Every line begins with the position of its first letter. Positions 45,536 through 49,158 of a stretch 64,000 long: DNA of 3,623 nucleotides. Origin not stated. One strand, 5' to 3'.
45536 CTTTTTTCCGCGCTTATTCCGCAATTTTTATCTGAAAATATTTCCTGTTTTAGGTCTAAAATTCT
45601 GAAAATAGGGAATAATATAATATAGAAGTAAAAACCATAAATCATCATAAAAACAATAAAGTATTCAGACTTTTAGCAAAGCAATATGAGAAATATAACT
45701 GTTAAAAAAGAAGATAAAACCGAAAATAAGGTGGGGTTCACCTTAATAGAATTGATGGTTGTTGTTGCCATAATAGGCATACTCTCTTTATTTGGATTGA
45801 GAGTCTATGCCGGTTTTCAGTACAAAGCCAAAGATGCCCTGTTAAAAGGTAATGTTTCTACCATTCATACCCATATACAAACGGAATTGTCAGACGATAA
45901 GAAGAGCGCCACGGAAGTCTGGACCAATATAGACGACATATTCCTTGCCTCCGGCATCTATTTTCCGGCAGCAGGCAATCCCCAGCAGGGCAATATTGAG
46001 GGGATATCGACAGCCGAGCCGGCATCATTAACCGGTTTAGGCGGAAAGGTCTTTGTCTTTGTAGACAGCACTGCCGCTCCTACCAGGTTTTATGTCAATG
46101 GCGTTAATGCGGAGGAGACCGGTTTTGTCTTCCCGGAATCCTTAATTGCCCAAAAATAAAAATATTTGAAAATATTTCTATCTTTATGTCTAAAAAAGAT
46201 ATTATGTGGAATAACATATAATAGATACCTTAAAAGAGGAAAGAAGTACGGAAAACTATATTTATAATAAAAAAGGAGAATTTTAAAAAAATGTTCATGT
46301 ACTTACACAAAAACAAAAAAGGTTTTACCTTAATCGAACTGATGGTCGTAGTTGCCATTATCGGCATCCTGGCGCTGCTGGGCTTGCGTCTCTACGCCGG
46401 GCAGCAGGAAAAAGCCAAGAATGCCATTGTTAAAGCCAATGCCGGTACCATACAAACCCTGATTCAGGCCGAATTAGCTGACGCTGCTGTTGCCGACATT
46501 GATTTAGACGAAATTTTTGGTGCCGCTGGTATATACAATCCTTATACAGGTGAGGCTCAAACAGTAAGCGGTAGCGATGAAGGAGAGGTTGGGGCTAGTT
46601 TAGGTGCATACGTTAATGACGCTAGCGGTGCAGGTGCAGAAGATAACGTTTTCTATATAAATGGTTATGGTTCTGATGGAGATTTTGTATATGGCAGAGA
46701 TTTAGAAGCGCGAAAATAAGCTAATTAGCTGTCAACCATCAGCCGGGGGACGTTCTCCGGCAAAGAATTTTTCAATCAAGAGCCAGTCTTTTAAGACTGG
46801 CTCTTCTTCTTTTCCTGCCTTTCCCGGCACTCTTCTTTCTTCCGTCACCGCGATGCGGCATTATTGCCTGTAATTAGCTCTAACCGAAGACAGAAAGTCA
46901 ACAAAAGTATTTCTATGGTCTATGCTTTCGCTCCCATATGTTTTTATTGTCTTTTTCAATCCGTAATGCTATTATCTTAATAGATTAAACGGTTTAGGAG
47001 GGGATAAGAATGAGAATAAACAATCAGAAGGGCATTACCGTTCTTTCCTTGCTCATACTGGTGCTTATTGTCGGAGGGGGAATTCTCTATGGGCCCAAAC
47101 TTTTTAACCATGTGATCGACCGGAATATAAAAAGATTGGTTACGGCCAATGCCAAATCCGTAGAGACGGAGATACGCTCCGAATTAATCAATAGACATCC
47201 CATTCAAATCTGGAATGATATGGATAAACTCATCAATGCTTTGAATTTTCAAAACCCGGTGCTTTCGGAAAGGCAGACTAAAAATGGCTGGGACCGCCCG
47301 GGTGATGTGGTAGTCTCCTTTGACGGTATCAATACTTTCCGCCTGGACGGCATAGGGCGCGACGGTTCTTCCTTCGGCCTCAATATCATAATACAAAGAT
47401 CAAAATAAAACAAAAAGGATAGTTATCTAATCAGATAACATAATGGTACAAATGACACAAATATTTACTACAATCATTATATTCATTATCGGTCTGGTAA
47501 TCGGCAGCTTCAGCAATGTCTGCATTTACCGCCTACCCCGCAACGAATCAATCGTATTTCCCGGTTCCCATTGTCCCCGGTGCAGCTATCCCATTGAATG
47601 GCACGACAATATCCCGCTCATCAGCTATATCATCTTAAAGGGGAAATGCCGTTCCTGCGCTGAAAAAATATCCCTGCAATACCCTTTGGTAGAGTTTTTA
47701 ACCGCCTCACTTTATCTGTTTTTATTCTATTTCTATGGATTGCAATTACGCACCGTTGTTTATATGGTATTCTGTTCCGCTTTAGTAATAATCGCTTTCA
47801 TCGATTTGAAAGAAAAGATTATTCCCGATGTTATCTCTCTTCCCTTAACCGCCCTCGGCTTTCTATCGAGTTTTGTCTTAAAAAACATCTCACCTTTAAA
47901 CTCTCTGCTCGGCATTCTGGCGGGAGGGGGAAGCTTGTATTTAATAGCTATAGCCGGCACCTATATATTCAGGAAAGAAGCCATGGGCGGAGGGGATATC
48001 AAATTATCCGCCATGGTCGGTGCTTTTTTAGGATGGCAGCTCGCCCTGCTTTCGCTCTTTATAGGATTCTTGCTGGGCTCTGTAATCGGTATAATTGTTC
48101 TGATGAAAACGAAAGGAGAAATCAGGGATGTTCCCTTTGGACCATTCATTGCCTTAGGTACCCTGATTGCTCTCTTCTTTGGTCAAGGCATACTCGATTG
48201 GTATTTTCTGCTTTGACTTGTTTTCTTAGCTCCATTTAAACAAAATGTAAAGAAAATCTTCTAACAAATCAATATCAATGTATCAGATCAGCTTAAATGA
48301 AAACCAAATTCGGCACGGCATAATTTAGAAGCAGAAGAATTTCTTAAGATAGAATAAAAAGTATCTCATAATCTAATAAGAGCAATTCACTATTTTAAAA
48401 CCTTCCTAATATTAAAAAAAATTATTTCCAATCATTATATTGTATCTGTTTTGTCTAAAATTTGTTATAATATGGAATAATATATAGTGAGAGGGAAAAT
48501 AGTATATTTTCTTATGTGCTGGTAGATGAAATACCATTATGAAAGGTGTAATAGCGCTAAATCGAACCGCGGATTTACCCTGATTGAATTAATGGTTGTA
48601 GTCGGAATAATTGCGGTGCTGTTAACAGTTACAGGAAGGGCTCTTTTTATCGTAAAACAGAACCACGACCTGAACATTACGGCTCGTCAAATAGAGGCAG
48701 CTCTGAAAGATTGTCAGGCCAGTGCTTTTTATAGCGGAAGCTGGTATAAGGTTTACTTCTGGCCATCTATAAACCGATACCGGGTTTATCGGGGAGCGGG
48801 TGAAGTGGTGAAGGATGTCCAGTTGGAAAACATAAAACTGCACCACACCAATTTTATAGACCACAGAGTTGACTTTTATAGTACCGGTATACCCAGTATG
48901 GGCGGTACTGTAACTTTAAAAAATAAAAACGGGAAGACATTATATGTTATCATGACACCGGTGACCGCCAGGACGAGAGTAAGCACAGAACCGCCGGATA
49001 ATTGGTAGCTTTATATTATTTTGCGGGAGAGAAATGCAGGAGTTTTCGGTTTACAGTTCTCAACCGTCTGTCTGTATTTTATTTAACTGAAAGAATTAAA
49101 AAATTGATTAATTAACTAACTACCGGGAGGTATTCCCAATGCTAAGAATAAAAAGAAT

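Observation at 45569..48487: A conserved SigB-like promoter occurs three times in front of pilin and minor-pilin genes, next to a locus-encoded SigB/F/G-type sigma factor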

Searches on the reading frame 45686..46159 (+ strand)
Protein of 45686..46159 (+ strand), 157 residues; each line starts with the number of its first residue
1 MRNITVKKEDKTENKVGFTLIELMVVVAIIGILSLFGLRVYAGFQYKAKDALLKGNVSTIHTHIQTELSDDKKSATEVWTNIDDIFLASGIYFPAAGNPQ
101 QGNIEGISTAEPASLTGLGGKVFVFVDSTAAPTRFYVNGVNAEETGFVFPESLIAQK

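Call 5: search_protein_families(library=pfam, proteins=[window:45686-46159:+], max_evalue=0.01)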
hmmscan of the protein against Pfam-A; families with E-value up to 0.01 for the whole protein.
window:45686-46159:+ (157 aa): 1 family
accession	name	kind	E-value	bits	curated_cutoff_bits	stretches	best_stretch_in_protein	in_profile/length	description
PF07963.17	N_methyl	-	1.3e-05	25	21.2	1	17-36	6-25/27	Prokaryotic N-terminal methylation motif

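Call 6: search_protein_families(library=ncbifam, proteins=[window:45686-46159:+], max_evalue=0.001)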
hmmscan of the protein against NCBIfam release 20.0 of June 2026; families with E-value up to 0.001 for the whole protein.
window:45686-46159:+ (157 aa): 8 families
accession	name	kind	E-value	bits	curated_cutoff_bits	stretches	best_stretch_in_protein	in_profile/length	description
NF041775.1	typeIV_PilA_Myxo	equivalog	2.2e-09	37.6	400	1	16-72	11-67/214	type IV pilin protein PilA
NF007862.0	PRK10574.1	equivalog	5.7e-08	33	138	1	14-49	3-38/145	prepilin peptidase-dependent pilin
TIGR02532.1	IV_pilin_GFxxxE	domain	1.1e-06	28.2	16.3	1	17-38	3-24/24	prepilin-type N-terminal cleavage/methylation domain-containing protein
NF007800.0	PRK10506.1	equivalog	2.9e-06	27.2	158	1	11-65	4-55/163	prepilin peptidase-dependent protein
TIGR01708.2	typeII_sec_gspH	equivalog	1.3e-05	25.3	80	1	17-34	3-20/169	type II secretion system minor pseudopilin GspH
TIGR01710.1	typeII_sec_gspG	equivalog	9.1e-05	22.5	88.85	1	17-64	2-49/134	type II secretion system major pseudopilin GspG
NF041013.1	T4P_ComGE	equivalog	0.00019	21.4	49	1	15-78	3-69/83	competence type IV pilus minor pilin ComGE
NF040999.1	pilin_ComGC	equivalog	0.00081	19.5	75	0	17-35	3-21/84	competence type IV pilus major pilin ComGC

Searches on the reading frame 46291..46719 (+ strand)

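Call 5: search_protein_families(library=pfam, proteins=[window:46291-46719:+], max_evalue=0.01)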
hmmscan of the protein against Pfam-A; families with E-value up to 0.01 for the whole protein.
window:46291-46719:+ (142 aa): 1 family
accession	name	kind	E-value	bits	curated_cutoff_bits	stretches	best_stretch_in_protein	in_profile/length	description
PF07963.17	N_methyl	-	1.8e-10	40.4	21.2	1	7-30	2-25/27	Prokaryotic N-terminal methylation motif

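Call 6: search_protein_families(library=ncbifam, proteins=[window:46291-46719:+], max_evalue=0.001)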
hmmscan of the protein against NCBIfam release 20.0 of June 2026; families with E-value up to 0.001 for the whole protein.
window:46291-46719:+ (142 aa): 8 families
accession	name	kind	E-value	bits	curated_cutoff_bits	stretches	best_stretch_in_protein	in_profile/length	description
TIGR02532.1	IV_pilin_GFxxxE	domain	1.2e-09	37.6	16.3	1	9-32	1-24/24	prepilin-type N-terminal cleavage/methylation domain-containing protein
NF041775.1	typeIV_PilA_Myxo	equivalog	2.4e-08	34.2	400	1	8-61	9-62/214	type IV pilin protein PilA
NF007862.0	PRK10574.1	equivalog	9e-08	32.4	138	1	7-42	2-37/145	prepilin peptidase-dependent pilin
TIGR01710.1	typeII_sec_gspG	equivalog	1.1e-07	32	88.85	1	10-56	1-47/134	type II secretion system major pseudopilin GspG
TIGR01708.2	typeII_sec_gspH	equivalog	4.6e-07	30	80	1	10-60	2-49/169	type II secretion system minor pseudopilin GspH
NF007800.0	PRK10506.1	equivalog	2.7e-06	27.3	158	1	6-43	5-42/163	prepilin peptidase-dependent protein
NF040999.1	pilin_ComGC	equivalog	3.7e-06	27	75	1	9-59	1-51/84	competence type IV pilus major pilin ComGC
NF041013.1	T4P_ComGE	equivalog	1.8e-05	24.7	49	1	7-45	1-39/83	competence type IV pilus minor pilin ComGE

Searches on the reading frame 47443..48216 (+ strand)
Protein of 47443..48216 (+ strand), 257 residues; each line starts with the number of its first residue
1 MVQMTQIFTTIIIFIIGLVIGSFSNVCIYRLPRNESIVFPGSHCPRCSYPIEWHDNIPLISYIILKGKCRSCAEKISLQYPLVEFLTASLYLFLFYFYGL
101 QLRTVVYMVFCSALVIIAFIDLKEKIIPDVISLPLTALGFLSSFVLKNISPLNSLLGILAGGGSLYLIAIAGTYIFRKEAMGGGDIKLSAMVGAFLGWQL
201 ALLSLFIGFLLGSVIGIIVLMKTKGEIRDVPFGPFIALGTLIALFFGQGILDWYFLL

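Call 5: search_protein_families(library=pfam, proteins=[window:47443-48216:+], max_evalue=0.01)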
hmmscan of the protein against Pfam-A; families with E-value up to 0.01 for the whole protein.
window:47443-48216:+ (257 aa): 2 families
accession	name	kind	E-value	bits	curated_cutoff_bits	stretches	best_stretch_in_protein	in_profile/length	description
PF06750.18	A24_N_bact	-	5.9e-36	122.8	23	1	15-96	1-82/84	Bacterial Peptidase A24 N-terminal domain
PF01478.23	Peptidase_A24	-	6.1e-22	78.5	26.5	1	108-217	1-104/104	Type IV leader peptidase family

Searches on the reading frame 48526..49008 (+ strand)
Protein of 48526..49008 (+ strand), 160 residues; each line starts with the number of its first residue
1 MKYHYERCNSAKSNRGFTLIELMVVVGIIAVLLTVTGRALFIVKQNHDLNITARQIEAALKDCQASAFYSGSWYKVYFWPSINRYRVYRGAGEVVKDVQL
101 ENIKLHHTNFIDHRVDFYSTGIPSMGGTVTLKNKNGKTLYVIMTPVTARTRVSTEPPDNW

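Call 5: search_protein_families(library=pfam, proteins=[window:48526-49008:+], max_evalue=0.01)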
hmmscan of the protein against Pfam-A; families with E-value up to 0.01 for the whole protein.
window:48526-49008:+ (160 aa): 1 family
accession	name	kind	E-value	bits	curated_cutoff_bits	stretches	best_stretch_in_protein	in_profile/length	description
PF07963.17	N_methyl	-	2.1e-08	33.8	21.2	1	12-35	2-25/27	Prokaryotic N-terminal methylation motif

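Call 6: search_protein_families(library=ncbifam, proteins=[window:48526-49008:+], max_evalue=0.001)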
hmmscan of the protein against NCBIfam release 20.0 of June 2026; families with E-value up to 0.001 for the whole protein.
window:48526-49008:+ (160 aa): 11 families
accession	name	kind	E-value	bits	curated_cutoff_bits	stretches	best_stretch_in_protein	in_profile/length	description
NF040982.1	ComGD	equivalog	2.7e-11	44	70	1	14-141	1-128/139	competence type IV pilus minor pilin ComGD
NF007800.0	PRK10506.1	equivalog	3e-09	36.9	158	1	10-142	4-143/163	prepilin peptidase-dependent protein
TIGR02532.1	IV_pilin_GFxxxE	domain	1e-07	31.5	16.3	1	15-36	2-23/24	prepilin-type N-terminal cleavage/methylation domain-containing protein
TIGR01708.2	typeII_sec_gspH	equivalog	2.8e-07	30.7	80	1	15-76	2-63/169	type II secretion system minor pseudopilin GspH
TIGR02596.1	TIGR02596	subfamily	4.9e-06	26.8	70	1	17-65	1-49/196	Verru_Chthon cassette protein D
NF007862.0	PRK10574.1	equivalog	4.9e-06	26.7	138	1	13-35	3-25/145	prepilin peptidase-dependent pilin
NF041775.1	typeIV_PilA_Myxo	equivalog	6.9e-06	26.2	400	1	13-70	9-65/214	type IV pilin protein PilA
NF047827.1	T3SSXpsH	equivalog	8.8e-06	25.6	160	1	15-137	1-125/145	type II secretion system protein XpsH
TIGR01710.1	typeII_sec_gspG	equivalog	5.9e-05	23.1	88.85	1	15-58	1-44/134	type II secretion system major pseudopilin GspG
NF040999.1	pilin_ComGC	equivalog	6e-05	23.2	75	1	15-37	2-24/84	competence type IV pilus major pilin ComGC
NF041013.1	T4P_ComGE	equivalog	0.00044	20.3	49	1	12-35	1-24/83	competence type IV pilus minor pilin ComGE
